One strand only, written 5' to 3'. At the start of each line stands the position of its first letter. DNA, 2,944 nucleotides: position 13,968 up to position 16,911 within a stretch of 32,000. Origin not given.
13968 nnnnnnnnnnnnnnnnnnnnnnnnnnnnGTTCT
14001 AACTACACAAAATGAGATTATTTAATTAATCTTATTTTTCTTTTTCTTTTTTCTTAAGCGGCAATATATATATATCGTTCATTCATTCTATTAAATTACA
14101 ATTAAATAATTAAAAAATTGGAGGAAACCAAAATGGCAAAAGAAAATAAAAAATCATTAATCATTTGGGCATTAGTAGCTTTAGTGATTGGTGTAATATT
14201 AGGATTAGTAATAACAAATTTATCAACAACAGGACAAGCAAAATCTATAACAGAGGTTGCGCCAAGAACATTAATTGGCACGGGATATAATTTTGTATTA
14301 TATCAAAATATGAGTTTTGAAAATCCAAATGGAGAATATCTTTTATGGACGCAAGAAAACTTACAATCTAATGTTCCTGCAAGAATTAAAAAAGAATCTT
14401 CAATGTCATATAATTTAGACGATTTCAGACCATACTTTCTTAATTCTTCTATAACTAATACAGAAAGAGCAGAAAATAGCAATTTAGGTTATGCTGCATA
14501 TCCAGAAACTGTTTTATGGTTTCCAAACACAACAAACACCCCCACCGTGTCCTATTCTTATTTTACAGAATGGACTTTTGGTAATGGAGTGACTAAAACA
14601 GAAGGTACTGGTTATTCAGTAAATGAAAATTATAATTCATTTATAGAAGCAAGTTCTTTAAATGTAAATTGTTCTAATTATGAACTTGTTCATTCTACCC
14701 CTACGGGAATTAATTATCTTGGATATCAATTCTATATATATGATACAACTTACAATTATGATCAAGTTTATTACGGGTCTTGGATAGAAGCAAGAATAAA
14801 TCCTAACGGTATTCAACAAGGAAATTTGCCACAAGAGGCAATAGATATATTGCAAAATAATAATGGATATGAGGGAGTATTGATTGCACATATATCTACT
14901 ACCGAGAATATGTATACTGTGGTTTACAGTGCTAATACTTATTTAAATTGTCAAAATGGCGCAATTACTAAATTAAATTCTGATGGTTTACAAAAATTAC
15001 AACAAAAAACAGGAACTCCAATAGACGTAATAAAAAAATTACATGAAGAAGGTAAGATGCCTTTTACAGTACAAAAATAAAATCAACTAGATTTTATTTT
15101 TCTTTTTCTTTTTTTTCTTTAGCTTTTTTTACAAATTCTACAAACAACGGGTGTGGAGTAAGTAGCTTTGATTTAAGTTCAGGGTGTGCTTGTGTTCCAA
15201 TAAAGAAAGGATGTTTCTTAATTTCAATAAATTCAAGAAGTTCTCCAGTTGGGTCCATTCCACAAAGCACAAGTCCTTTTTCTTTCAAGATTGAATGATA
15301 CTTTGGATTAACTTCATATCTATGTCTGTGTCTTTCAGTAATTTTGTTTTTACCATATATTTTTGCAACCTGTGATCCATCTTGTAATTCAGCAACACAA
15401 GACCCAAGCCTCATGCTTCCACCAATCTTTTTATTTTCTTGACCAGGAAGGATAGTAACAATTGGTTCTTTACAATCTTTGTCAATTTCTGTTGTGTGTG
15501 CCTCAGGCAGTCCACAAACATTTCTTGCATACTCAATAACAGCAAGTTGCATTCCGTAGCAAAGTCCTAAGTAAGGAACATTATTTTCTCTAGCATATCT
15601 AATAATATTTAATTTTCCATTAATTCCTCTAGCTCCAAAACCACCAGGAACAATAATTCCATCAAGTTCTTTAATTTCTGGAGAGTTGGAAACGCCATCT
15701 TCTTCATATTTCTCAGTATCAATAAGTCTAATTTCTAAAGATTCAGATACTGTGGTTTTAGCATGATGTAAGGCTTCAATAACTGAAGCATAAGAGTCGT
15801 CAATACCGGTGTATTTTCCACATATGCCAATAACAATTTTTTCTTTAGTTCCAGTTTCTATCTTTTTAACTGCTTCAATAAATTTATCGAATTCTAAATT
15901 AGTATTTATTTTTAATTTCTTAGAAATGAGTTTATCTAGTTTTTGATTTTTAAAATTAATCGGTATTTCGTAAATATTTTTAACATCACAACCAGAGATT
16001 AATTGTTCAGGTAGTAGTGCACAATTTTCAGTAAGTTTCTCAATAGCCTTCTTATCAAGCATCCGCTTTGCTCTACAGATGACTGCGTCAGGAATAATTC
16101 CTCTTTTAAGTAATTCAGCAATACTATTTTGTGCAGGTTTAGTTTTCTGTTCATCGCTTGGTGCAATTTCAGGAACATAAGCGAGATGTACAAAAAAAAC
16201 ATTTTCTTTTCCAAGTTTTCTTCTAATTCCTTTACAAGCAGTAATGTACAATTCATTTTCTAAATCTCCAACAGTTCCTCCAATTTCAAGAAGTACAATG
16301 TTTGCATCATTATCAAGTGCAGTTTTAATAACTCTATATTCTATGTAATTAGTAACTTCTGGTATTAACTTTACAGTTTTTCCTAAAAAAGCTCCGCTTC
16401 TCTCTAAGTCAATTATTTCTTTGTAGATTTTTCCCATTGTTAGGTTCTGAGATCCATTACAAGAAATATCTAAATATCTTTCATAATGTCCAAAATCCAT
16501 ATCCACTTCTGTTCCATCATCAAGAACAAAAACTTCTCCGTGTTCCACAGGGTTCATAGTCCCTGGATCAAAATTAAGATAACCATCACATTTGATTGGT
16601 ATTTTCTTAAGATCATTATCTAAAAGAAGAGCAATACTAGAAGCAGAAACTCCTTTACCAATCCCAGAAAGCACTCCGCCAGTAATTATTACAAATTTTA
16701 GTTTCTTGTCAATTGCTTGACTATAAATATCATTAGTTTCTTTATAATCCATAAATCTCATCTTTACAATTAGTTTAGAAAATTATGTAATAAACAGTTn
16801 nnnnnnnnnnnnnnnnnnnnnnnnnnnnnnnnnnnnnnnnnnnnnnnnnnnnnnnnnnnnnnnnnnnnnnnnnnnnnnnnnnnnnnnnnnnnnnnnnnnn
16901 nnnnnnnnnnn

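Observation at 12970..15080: Surface-protein family with a constant promoter + signal-anchor cassette and hyperdivergent ectodomains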

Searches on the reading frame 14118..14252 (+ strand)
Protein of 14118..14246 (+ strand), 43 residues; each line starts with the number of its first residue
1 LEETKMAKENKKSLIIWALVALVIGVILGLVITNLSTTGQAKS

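Call 25: find_homologous_proteins(query=window:14118-14246:+, max_evalue=0.1)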
Query seq(43 aa) (43 aa): 1 proteins with E <= 0.1 among 2 candidates.
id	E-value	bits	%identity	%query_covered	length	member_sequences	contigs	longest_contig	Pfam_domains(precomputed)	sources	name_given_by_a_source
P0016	3.0e-10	56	81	86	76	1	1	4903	-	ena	-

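Call 40: search_protein_representatives(alignment_id=A2)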
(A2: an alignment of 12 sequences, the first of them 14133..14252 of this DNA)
Query: 12 sequences, 40 profile positions. Proteins with E-value up to 0.001 (for the whole library): 114; up to 1e-10: 31; up to 1e-30: 0. The best 114 are listed.
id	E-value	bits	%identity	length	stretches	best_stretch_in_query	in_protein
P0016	9.0e-21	89.3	-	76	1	1-40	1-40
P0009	3.9e-20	87.3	-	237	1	1-40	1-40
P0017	4.1e-20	87.2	-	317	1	1-40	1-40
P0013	1.0e-19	86.0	-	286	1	1-40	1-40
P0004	1.1e-19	85.8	-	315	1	1-40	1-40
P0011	1.7e-19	85.2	-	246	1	1-40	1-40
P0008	2.5e-19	84.7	-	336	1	1-40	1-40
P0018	3.6e-19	84.2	-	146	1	1-40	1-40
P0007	3.7e-19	84.2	-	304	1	1-40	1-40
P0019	9.0e-19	82.9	-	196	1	1-40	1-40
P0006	1.9e-18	81.9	-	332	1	1-40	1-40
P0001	2.9e-18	81.3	-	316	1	1-39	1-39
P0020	6.4e-18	80.2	-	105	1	1-39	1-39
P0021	2.3e-17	78.4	-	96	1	1-37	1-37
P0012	2.5e-17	78.3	-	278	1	1-40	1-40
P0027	4.3e-15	71.2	-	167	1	1-38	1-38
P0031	1.6e-12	63.0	-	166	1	1-37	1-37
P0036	9.7e-11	57.2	-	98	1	3-39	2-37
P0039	1.2e-10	57.0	-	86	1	3-38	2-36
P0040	1.6e-10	56.5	-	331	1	1-39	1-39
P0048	8.1e-10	54.3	-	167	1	3-40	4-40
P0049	8.3e-10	54.3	-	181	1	1-37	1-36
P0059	3.0e-09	52.4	-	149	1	3-40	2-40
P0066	6.9e-09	51.3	-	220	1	1-39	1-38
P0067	8.8e-09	51.0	-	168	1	3-40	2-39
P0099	1.1e-06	44.3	-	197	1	3-39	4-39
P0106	1.4e-05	40.8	-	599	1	3-39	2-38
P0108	2.1e-05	40.2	-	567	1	3-39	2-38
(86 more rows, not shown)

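Call 48: search_protein_families(library=ncbifam, proteins=[P0036, P0039, P0018, P0066, P0040, P0048, P0059], max_evalue=1)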
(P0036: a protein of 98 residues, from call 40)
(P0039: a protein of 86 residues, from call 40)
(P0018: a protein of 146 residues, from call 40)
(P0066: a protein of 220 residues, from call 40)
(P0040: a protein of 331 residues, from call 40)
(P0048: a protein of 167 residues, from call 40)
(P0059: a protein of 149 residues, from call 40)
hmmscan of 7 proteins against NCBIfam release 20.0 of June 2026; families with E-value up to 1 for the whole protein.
P0036 (98 aa): 2 families
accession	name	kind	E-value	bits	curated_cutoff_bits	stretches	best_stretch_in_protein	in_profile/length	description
NF008672.1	PRK11677.1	equivalog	0.0087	16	150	1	10-37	4-31/133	Z-ring associated protein ZapG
NF045773.1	cytochro_C550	exception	0.088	12.8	125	1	9-75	6-72/118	cytochrome c550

P0039 (86 aa): 4 families
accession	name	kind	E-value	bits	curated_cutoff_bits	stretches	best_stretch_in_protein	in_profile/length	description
NF008672.1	PRK11677.1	equivalog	0.0018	18.2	150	1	10-45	4-39/133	Z-ring associated protein ZapG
TIGR00825.1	EIIBC-GUT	subfamily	0.014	14.5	458.7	1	12-61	246-295/331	glucitol/sorbitol-specific PTS transporter subunit IIBC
TIGR02831.1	spo_II_M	equivalog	0.063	13.1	100.2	1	4-29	9-34/200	stage II sporulation protein M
NF045939.1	MHJ_0274_fam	hypoth_equivalog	0.078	12.7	80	1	9-45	2-38/165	MHJ_0274 family protein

P0018 (146 aa): 1 family
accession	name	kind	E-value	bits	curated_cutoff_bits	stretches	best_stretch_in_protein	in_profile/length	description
NF008672.1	PRK11677.1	equivalog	0.18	11.7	150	1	11-35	4-28/133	Z-ring associated protein ZapG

P0066 (220 aa): 3 families
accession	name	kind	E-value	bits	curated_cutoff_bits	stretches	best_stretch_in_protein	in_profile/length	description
NF041899.1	pec_ly_PelN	equivalog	0.0074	15.1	740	1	155-216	205-264/437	pectate lyase PelN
TIGR02831.1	spo_II_M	equivalog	0.045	13.6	100.2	1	4-41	8-45/200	stage II sporulation protein M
NF008672.1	PRK11677.1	equivalog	0.21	11.5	150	1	11-49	4-42/133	Z-ring associated protein ZapG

P0040 (331 aa): 0 families

P0048 (167 aa): 5 families
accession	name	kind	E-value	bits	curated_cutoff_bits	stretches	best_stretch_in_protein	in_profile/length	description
NF008672.1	PRK11677.1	equivalog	0.02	14.8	150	1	12-40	4-32/133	Z-ring associated protein ZapG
TIGR02831.1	spo_II_M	equivalog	0.04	13.8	100.2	1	6-41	9-44/200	stage II sporulation protein M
NF007686.0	PRK10361.1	equivalog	0.1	11.2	810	1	9-41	4-35/475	DNA recombination protein RmuC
NF045822.1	PgAcgDacpgdA2_Bac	equivalog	0.14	11.5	400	1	4-50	3-49/274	peptidoglycan-N-acetylglucosamine deacetylase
TIGR02759.1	TraD_Ftype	equivalog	0.2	10.4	521.35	1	7-94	100-187/566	type IV conjugative transfer system coupling protein TraD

P0059 (149 aa): 2 families
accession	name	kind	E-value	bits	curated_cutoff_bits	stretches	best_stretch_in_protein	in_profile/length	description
TIGR02831.1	spo_II_M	equivalog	0.028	14.3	100.2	1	4-33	9-38/200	stage II sporulation protein M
NF033928.1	alph_xenorhab_A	subfamily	0.09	12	125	1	5-85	207-285/339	alpha-xenorhabdolysin family binary toxin subunit A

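Call 81: search_protein_families(library=pfam, proteins=[P0106, P0108, P0040, P0066, P0018, P0027, P0031, P0049, P0099, P0067], max_evalue=0.01)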
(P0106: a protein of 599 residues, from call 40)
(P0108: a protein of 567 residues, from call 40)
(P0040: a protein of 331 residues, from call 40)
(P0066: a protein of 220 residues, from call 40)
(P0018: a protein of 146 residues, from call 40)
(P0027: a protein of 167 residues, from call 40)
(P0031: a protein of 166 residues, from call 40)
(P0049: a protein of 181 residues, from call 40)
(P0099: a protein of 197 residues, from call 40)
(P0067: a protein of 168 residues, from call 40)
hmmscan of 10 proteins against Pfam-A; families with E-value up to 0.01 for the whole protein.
P0106 (599 aa): 0 families

P0108 (567 aa): 0 families

P0040 (331 aa): 0 families

P0066 (220 aa): 0 families

P0018 (146 aa): 0 families

P0027 (167 aa): 1 family
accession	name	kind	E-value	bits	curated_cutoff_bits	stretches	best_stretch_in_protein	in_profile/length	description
PF15886.11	CBM39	-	0.0056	16.9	25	0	29-55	49-75/107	Carbohydrate binding domain (family 32)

P0031 (166 aa): 0 families

P0049 (181 aa): 1 family
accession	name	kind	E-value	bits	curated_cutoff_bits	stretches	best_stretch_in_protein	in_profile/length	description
PF06480.20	FtsH_ext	-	0.0027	18.3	25.5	1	8-126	1-61/103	FtsH Extracellular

P0099 (197 aa): 0 families

P0067 (168 aa): 0 families

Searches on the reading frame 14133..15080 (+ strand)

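Call 7: search_protein_families(library=pfam, proteins=[window:14133-15080:+], max_evalue=0.01)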
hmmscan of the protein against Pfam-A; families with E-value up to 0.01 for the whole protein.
window:14133-15080:+ (315 aa): 0 families

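Call 48: search_protein_families(library=ncbifam, proteins=[window:14133-15080:+], max_evalue=1)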
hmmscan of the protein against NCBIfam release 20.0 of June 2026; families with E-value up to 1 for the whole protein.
window:14133-15080:+ (315 aa): 1 family
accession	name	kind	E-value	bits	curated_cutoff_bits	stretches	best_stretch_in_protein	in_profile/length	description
TIGR02831.1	spo_II_M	equivalog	0.094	12.6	100.2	1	5-40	9-44/200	stage II sporulation protein M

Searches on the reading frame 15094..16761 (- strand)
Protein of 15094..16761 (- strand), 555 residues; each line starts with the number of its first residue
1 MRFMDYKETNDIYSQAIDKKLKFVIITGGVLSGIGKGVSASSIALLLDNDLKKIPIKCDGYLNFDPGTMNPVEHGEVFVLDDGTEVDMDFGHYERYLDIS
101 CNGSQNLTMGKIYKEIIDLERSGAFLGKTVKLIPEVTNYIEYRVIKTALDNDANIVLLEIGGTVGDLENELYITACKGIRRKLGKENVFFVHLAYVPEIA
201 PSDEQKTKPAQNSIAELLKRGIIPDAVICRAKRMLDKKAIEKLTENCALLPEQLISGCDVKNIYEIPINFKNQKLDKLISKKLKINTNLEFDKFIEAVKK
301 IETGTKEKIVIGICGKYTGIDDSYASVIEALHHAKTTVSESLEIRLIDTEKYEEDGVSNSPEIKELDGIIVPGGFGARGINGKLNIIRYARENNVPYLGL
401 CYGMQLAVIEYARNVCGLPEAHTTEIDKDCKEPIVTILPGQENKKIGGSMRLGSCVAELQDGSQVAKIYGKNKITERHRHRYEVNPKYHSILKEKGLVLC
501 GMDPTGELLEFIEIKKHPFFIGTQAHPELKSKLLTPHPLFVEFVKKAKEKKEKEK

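Call 7: search_protein_families(library=pfam, proteins=[window:15094-16761:-], max_evalue=0.01)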
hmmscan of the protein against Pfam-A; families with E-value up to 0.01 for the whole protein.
window:15094-16761:- (555 aa): 3 families
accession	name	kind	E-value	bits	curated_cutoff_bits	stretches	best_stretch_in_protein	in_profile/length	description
PF06418.20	CTP_synth_N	-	4.4e-98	328.3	26.1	1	22-285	1-265/265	CTP synthase N-terminus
PF00117.34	GATase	-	3.2e-33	115.4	22.8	1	322-545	4-189/190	Glutamine amidotransferase class-I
PF07722.19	Peptidase_C26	-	4.5e-07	30.3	20.5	1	384-528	95-219/219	Peptidase C26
